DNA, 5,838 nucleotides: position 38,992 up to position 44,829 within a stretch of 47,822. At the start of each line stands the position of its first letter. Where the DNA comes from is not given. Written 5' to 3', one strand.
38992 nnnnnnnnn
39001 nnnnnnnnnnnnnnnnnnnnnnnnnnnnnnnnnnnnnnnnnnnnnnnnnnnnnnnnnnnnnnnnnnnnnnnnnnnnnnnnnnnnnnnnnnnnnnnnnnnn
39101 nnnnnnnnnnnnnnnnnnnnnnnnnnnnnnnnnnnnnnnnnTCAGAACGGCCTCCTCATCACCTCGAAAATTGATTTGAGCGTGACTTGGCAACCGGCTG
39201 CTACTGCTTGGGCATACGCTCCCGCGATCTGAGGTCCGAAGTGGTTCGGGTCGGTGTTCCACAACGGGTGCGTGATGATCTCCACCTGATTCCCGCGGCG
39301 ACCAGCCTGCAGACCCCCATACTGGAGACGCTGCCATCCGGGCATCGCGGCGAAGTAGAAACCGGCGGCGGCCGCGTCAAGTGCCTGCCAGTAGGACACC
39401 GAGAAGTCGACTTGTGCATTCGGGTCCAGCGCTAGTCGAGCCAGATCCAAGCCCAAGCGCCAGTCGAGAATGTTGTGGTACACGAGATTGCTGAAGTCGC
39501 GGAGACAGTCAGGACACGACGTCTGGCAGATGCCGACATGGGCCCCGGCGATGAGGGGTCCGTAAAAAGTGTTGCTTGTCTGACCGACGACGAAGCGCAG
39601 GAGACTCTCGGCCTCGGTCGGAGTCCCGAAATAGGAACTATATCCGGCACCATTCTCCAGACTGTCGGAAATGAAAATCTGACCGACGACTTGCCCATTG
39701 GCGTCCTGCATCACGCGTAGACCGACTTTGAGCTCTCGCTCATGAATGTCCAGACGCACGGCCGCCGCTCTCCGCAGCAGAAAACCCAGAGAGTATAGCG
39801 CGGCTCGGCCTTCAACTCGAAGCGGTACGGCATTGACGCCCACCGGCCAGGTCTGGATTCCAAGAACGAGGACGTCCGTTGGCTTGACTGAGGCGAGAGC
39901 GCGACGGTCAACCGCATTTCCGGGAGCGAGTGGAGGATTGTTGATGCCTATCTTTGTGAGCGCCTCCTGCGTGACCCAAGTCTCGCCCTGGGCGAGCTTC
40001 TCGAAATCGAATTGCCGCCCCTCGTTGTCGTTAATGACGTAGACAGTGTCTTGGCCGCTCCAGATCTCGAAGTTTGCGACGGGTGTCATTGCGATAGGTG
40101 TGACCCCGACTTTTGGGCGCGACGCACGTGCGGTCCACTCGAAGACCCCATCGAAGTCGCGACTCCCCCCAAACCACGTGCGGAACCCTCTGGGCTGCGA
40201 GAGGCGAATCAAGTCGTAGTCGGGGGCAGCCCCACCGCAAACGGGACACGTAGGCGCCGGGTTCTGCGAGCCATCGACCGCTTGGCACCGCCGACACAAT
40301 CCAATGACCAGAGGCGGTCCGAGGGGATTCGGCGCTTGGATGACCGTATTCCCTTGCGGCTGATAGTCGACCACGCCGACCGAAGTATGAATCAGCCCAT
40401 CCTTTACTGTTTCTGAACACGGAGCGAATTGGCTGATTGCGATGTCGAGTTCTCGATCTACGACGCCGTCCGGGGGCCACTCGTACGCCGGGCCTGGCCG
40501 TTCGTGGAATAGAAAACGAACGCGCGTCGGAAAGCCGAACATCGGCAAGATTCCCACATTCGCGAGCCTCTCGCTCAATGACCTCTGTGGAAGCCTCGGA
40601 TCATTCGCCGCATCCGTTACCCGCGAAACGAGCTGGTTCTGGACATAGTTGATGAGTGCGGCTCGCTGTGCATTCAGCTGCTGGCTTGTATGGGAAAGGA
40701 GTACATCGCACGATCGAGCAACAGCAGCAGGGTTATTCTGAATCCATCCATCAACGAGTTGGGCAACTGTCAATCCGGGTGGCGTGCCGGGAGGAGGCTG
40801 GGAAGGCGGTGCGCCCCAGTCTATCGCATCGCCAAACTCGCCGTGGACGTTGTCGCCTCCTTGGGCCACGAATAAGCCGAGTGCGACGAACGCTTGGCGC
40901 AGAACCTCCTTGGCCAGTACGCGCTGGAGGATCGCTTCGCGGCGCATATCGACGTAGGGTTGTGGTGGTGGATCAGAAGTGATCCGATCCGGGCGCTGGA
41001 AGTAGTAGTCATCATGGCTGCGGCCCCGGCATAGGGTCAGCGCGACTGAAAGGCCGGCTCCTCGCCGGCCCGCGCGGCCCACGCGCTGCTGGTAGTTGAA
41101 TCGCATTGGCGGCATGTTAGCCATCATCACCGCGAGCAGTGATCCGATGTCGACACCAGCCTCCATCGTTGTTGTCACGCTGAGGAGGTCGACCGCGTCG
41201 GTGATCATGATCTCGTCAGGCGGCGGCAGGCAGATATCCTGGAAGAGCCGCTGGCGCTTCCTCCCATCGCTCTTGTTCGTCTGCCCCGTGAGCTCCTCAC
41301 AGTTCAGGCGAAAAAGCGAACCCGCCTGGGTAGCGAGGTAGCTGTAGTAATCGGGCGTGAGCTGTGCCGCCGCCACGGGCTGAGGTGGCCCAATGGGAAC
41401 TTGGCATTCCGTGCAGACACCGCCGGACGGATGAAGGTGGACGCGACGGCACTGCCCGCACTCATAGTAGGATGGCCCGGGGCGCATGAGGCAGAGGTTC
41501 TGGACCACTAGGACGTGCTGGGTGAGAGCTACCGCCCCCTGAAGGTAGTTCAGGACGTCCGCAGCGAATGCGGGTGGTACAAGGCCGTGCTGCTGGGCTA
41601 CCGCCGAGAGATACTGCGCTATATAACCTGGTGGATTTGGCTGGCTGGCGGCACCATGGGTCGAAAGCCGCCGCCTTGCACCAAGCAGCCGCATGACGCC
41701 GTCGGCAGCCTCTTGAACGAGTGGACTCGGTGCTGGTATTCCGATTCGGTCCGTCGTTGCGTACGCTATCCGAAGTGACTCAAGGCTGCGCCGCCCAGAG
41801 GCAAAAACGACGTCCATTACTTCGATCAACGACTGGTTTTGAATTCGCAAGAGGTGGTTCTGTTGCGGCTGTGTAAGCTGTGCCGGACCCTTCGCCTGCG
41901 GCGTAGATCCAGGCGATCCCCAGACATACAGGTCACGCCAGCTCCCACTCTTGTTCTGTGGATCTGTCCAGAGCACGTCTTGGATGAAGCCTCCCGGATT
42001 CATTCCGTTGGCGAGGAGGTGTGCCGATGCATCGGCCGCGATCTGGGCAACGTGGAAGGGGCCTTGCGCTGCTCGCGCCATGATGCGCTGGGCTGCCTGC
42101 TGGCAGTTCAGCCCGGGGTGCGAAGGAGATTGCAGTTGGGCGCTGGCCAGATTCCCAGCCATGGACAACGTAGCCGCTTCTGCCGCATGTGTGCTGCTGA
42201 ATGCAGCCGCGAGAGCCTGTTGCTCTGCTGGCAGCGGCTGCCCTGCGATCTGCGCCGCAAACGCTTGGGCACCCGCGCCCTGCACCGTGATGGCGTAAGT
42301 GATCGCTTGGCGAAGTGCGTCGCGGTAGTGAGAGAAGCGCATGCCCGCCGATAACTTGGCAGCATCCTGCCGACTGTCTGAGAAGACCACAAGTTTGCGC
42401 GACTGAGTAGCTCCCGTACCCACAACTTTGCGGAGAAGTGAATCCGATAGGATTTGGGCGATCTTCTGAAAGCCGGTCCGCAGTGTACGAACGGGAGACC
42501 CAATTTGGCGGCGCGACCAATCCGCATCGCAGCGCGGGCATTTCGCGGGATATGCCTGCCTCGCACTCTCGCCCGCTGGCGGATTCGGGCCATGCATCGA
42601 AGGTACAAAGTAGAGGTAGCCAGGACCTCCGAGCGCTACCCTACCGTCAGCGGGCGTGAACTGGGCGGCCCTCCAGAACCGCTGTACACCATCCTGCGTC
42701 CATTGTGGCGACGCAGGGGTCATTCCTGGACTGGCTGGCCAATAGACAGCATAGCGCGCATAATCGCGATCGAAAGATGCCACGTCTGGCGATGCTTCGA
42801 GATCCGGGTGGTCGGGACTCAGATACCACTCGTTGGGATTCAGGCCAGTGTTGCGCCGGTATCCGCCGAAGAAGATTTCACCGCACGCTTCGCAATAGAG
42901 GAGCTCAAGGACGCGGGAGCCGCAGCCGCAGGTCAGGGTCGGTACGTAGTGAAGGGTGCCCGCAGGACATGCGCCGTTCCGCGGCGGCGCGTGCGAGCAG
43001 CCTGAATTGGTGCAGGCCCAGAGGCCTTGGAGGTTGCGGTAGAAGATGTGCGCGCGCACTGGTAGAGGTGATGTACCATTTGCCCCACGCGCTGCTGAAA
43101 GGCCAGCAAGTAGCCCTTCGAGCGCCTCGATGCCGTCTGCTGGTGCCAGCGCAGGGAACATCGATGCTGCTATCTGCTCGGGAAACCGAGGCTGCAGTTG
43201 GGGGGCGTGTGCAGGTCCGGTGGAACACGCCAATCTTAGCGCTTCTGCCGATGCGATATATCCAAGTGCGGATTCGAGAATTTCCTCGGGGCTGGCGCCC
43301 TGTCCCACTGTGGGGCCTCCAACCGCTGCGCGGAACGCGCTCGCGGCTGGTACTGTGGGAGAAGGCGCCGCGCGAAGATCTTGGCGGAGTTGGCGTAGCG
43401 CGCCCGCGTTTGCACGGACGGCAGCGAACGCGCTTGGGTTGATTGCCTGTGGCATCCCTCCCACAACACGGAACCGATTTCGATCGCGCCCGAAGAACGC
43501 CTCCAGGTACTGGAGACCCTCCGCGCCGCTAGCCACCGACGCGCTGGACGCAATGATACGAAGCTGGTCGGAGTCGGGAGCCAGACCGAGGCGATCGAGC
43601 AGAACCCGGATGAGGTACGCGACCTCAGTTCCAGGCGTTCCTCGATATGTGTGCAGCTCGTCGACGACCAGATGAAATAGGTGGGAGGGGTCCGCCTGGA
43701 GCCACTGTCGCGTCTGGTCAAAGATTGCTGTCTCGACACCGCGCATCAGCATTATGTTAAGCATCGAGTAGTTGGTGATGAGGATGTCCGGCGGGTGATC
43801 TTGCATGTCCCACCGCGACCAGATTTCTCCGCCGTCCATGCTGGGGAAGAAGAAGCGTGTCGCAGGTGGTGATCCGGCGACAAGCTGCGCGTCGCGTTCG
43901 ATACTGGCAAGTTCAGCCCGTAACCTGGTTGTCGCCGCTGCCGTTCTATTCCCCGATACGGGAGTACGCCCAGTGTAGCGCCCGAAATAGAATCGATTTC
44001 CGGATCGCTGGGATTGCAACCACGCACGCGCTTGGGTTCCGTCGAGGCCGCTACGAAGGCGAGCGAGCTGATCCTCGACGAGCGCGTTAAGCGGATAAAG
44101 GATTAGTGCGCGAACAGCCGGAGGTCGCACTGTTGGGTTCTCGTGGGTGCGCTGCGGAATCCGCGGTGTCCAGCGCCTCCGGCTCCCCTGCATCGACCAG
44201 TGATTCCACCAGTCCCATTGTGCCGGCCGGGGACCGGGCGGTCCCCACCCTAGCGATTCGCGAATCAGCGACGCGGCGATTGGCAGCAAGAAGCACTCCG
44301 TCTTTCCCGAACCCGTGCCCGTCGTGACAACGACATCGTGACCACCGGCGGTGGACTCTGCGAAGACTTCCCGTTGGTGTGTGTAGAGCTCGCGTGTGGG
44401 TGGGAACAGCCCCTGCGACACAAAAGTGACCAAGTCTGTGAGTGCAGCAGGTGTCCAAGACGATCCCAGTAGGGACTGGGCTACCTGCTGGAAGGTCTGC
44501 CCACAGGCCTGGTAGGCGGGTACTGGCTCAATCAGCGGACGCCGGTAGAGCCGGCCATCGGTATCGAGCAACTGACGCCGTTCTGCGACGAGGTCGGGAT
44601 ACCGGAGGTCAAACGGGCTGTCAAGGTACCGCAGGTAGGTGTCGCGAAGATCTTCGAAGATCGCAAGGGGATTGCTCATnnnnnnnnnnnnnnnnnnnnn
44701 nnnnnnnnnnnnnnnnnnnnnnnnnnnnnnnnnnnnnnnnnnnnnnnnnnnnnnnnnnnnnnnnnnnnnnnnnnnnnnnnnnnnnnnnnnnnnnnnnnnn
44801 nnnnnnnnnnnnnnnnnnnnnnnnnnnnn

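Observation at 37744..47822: Non-canonical Druantia/DISARM-like operon: two unknown proteins + 1845-aa helicase-DUF1998 fusion + Cas4-type nuclease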

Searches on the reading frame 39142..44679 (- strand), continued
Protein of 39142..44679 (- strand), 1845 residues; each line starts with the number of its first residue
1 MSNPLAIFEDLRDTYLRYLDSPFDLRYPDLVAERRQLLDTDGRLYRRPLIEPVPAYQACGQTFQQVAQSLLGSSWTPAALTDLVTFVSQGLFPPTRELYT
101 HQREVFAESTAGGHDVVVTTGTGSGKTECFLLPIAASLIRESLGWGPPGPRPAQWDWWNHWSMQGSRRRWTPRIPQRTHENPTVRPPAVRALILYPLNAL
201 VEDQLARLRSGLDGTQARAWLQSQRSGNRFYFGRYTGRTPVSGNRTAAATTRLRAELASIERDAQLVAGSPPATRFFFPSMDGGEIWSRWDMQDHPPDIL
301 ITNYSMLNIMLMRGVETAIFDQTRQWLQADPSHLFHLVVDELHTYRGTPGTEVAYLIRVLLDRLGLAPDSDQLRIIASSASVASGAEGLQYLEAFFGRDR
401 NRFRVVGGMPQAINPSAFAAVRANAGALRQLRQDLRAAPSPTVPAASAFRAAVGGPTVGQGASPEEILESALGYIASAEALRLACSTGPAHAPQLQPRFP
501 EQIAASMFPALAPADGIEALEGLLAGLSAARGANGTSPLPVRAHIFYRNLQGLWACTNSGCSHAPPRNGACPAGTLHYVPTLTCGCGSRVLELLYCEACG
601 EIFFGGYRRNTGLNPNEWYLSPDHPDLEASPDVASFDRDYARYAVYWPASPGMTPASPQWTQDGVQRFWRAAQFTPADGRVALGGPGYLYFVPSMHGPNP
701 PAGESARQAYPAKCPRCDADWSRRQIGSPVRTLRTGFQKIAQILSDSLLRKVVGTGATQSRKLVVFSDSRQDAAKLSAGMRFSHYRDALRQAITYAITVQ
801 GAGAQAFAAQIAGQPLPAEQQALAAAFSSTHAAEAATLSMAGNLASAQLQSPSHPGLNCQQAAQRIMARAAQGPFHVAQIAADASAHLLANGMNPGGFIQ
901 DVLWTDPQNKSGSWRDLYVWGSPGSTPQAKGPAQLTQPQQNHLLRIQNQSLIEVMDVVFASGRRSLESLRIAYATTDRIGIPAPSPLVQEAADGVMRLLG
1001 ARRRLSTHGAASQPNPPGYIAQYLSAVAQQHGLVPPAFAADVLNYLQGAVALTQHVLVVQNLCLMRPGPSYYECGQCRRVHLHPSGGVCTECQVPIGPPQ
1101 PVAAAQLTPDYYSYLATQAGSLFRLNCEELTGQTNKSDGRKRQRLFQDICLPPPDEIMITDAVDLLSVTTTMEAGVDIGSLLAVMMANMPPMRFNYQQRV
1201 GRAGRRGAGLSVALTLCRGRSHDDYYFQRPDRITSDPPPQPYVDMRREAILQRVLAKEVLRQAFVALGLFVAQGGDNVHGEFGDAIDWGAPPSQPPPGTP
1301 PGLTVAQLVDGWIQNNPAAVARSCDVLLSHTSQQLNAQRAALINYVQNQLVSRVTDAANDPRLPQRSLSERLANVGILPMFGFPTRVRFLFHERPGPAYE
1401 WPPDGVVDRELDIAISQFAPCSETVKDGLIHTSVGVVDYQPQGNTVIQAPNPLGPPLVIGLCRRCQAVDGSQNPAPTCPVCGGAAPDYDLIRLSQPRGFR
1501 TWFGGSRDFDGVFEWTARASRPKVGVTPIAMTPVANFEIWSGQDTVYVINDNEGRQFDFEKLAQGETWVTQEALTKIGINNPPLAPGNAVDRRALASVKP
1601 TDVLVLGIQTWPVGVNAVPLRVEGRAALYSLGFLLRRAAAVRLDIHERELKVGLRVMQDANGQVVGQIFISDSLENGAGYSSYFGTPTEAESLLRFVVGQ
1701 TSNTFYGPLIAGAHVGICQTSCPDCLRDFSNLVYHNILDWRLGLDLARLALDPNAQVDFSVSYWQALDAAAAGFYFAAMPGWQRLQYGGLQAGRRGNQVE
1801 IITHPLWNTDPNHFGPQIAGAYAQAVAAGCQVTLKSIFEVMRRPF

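Call 76: search_protein_families(library=padloc, proteins=[L085:3375-5627:+, L085:5624-6580:+, L085:12115-13284:+, L020:6948-8675:+, L020:8678-9997:+, L045:6947-8641:+, L045:8608-9987:+, L047:1977-4094:+, L047:4091-5014:+, L047:10463-11593:+], max_evalue=0.00001)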
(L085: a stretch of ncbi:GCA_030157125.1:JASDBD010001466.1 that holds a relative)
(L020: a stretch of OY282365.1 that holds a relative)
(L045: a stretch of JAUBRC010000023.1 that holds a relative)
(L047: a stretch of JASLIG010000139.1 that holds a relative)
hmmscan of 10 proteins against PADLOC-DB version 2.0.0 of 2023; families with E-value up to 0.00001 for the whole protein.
L085:3375-5627:+ (750 aa): 1 family
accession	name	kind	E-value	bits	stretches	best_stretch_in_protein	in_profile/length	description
PDLC00023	DruF2|DruF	-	2.9e-08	30.2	1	410-518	377-488/1011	Unknown function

L085:5624-6580:+ (318 aa): 4 families
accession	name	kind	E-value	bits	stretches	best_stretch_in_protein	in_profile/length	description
PDLC00057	DruL4|DruL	-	7.5e-24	82.6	1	1-317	1-305/309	Unknown function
PDLC00056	DruL4|DruL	-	2.8e-18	63.8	1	4-317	3-319/330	Unknown function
PDLC00023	DruF2|DruF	-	1.5e-11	41.2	1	76-314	769-1010/1011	Unknown function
PDLC00016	DruF2|DruF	-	3.5e-10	36.5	1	76-313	789-1028/1030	Unknown function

L085:12115-13284:+ (389 aa): 2 families
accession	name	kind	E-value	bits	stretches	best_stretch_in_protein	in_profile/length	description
PDLC00060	DruK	-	5.8e-26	89.6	1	14-290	3-271/347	PD-(D/E)XK nuclease superfamily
PDLC00059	DruK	-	6.3e-14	49.9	1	144-320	113-272/326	PD-(D/E)XK nuclease superfamily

L020:6948-8675:+ (575 aa): 9 families
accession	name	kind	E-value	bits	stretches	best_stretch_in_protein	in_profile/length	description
PDLC00023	DruF2|DruF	-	8.7e-20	68.4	1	3-271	8-282/1011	Unknown function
PDLC00016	DruF2|DruF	-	7.3e-17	58.6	1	3-239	23-268/1030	Unknown function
PDLC00055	DruF4|DruF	-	1.3e-16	58.1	1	2-225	3-235/703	Unknown function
PDLC00053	DruF4|DruF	-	1.7e-16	58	1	4-150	3-154/689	Unknown function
PDLC00052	DruF4|DruF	-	1.1e-15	54.8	1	3-189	9-201/692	Unknown function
PDLC00020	DruF2|DruF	-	3.5e-13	46.6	1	3-190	9-203/693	Unknown function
PDLC00017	DruF2|DruF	-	1.1e-12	45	1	3-190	10-202/693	Unknown function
PDLC00054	DruF4|DruF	-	1.2e-12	45.2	1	3-225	2-220/678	Unknown function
PDLC00021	DruF2|DruF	-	8.6e-10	35.8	1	3-191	2-186/676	Unknown function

L020:8678-9997:+ (439 aa): 2 families
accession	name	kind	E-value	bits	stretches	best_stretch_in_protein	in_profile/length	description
PDLC00057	DruL4|DruL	-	3.8e-22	77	1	138-433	4-302/309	Unknown function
PDLC00023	DruF2|DruF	-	9.3e-06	22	0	174-428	748-1005/1011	Unknown function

L045:6947-8641:+ (564 aa): 9 families
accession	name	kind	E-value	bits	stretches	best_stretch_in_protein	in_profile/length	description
PDLC00016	DruF2|DruF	-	6.5e-18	62.1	1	3-221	23-256/1030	Unknown function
PDLC00023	DruF2|DruF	-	8.5e-18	61.8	1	3-189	8-201/1011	Unknown function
PDLC00052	DruF4|DruF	-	1.4e-15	54.5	1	3-241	9-258/692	Unknown function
PDLC00054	DruF4|DruF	-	4.4e-15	53.2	1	3-242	2-245/678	Unknown function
PDLC00055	DruF4|DruF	-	9e-15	52.1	1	2-188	3-193/703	Unknown function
PDLC00020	DruF2|DruF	-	6.5e-14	49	1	2-193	8-207/693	Unknown function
PDLC00017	DruF2|DruF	-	1.1e-13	48.2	1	3-242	10-260/693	Unknown function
PDLC00021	DruF2|DruF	-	1.7e-11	41.5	1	3-242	2-245/676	Unknown function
PDLC00053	DruF4|DruF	-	2.3e-10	37.6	1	4-180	3-187/689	Unknown function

L045:8608-9987:+ (459 aa): 4 families
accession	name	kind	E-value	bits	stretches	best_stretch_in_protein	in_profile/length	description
PDLC00057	DruL4|DruL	-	2e-20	71.3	1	170-448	4-301/309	Unknown function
PDLC00056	DruL4|DruL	-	5e-13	46.5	1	170-439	3-294/330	Unknown function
PDLC00016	DruF2|DruF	-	1e-09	34.9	1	169-448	733-1028/1030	Unknown function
PDLC00023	DruF2|DruF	-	1.7e-07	27.7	1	169-442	713-1003/1011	Unknown function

L047:1977-4094:+ (705 aa): 9 families
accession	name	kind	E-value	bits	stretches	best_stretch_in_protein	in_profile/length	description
PDLC00052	DruF4|DruF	-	3.5e-88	294.4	1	3-650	8-647/692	Unknown function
PDLC00017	DruF2|DruF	-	3e-87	291.4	1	2-652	8-651/693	Unknown function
PDLC00020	DruF2|DruF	-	3.5e-81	271.3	1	2-677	7-672/693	Unknown function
PDLC00055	DruF4|DruF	-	2.4e-63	212.6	1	1-702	1-697/703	Unknown function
PDLC00016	DruF2|DruF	-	4.3e-53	178.6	1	4-451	23-493/1030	Unknown function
PDLC00023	DruF2|DruF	-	8.7e-53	177.6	1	4-450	8-470/1011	Unknown function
PDLC00053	DruF4|DruF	-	3.5e-51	172.6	1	5-509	3-502/689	Unknown function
PDLC00054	DruF4|DruF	-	5.3e-37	125.6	1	5-481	3-484/678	Unknown function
PDLC00021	DruF2|DruF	-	5e-29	99.4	1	5-493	3-493/676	Unknown function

L047:4091-5014:+ (307 aa): 4 families
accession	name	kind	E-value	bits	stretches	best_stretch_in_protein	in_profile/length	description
PDLC00057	DruL4|DruL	-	2.2e-59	199.3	1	5-303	3-307/309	Unknown function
PDLC00056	DruL4|DruL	-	3.4e-23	79.9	1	7-301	4-319/330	Unknown function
PDLC00016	DruF2|DruF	-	1.1e-21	74.6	1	46-298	770-1029/1030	Unknown function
PDLC00023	DruF2|DruF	-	1.1e-18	64.8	1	46-294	750-1006/1011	Unknown function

L047:10463-11593:+ (376 aa): 5 families
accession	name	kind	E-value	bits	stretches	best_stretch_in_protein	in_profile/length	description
PDLC00060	DruK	-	8.2e-30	102.3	1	19-335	3-315/347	PD-(D/E)XK nuclease superfamily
PDLC00059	DruK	-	6.3e-17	59.7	1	118-313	92-268/326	PD-(D/E)XK nuclease superfamily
PDLC01250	Cas4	-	4.3e-08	31.6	1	154-276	60-167/168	"CAS-I,CAS-II,CAS-III,CAS-IV,CAS-V,CAS-VI; acquisition_associated"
PDLC00943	Cas4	-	2.9e-07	28.6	1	135-277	45-179/180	CRISPR-associated protein Cas4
PDLC00944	Cas4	-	3.1e-06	25.5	1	134-276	44-176/177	Cas4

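Call 91: search_protein_families(library=ncbifam, proteins=[L085:2611-3378:+, L085:1400-2611:+, window:39142-44679:-], max_evalue=0.001)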
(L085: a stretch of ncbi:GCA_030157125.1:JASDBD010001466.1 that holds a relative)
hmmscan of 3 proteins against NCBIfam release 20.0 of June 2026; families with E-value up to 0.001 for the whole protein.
L085:2611-3378:+ (255 aa): 6 families
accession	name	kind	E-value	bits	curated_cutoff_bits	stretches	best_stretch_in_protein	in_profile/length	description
NF053634.1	MonDNAglycDR2438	equivalog_domain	3.2e-29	102.1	400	1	22-226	5-205/219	monofunctional DNA glycosylase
TIGR01083.1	nth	equivalog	1.4e-17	64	211.7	1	16-216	6-192/192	endonuclease III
TIGR01084.1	mutY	equivalog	6e-11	42.4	286.5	1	47-227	36-208/277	A/G-specific adenine glycosylase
NF007978.0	PRK10702.1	equivalog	5e-09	36.1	405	1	13-226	5-204/211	endonuclease III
TIGR00588.1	ogg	subfamily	1.7e-06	27.4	397.85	1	101-167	195-260/310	8-oxoguanine DNA-glycosylase (ogg)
NF008132.0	PRK10880.1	equivalog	2.1e-06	27.1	427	1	49-227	41-211/351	A/G-specific adenine glycosylase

L085:1400-2611:+ (403 aa): 2 families
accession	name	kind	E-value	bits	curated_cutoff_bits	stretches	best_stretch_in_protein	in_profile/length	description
TIGR00675.1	dcm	superfamily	2.7e-39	135.7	100.65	1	12-391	2-326/329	DNA (cytosine-5-)-methyltransferase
NF007772.0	PRK10458.1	subfamily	0.00097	17.8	710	0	71-184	162-287/472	DNA cytosine methylase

window:39142-44679:- (1845 aa): 5 families
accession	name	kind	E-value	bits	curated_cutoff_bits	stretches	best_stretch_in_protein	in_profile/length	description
TIGR03817.1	DECH_helic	hypoth_equivalog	6e-22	77.7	874.1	3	1166-1237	333-403/742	helicase/secretion neighborhood putative DEAH-box helicase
NF041067.1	DpdJ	equivalog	3.2e-10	38.4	800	1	289-358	322-386/1482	protein DpdJ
NF053636.1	DDHlcsCsdAPsy1082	equivalog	1.9e-06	26.7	890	0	1139-1223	267-350/512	DEAD/DEAH box helicase CsdA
NF008394.0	PRK11192.1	equivalog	0.00027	19.9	507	0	1162-1229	297-361/441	ATP-dependent RNA helicase SrmB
NF053711.1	RNA_heli_RhlE1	exception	0.00045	19.1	750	0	1162-1209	294-341/434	RNA helicase RhlE1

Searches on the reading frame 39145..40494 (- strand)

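Call 54: search_protein_families(library=pfam, proteins=[window:39145-40494:-], max_evalue=10)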
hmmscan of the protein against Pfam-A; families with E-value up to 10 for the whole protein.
window:39145-40494:- (450 aa): 3 families
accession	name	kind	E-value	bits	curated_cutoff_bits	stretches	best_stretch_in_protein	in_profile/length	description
PF09369.15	MZB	-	0.00059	20.9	24.2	1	239-331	4-80/80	MrfA Zn-binding domain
PF24460.1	DUF7575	-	0.49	10.3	28.5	1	80-94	3-16/28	Domain of unknown function (DUF7575)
PF23455.1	DUF7129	-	6.6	7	30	1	67-89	14-36/45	Domain of unknown function (DUF7129)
